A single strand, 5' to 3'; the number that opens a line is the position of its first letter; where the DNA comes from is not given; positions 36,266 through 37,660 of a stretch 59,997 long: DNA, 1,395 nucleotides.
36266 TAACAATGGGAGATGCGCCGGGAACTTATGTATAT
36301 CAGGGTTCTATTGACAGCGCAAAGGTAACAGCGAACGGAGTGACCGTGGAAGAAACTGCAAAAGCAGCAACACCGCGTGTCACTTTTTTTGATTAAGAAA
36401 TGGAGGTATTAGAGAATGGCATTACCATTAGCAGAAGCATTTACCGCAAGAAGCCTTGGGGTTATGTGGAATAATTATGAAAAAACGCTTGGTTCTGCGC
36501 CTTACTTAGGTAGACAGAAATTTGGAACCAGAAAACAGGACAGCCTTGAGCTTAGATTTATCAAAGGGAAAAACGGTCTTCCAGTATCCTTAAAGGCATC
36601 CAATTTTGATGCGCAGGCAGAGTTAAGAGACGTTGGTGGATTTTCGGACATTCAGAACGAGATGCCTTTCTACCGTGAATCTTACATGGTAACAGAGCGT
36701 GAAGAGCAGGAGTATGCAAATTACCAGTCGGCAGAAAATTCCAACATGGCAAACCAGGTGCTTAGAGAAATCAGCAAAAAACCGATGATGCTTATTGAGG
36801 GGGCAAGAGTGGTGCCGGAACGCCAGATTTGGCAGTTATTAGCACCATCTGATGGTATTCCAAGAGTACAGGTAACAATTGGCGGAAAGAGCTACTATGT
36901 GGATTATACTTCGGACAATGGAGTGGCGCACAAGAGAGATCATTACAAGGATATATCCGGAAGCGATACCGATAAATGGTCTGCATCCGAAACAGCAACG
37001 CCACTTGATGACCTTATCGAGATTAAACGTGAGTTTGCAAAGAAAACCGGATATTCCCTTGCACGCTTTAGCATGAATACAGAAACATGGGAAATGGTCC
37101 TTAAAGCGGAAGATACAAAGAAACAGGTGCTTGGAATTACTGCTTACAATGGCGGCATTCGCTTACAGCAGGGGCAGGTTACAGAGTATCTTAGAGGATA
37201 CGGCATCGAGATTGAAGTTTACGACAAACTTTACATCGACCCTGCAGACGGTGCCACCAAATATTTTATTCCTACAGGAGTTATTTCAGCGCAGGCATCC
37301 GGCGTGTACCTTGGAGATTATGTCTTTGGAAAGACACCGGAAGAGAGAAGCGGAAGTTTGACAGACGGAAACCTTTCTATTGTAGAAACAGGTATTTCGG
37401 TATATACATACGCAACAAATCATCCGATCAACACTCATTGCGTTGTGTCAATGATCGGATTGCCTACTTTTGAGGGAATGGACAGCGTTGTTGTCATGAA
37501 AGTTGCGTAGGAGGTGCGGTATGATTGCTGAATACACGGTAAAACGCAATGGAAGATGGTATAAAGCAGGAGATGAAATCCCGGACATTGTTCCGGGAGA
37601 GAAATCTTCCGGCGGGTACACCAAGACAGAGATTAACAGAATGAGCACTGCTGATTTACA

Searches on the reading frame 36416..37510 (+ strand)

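Call 36: search_protein_families(library=phrogs, proteins=[window:36416-37510:+], max_evalue=0.00001)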
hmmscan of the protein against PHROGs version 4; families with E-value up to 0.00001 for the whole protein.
window:36416-37510:+ (364 aa): 1 family
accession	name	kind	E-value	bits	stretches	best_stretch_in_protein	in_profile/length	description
phrog_29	-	head and packaging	7.2e-48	164.8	1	3-363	23-358/439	major head protein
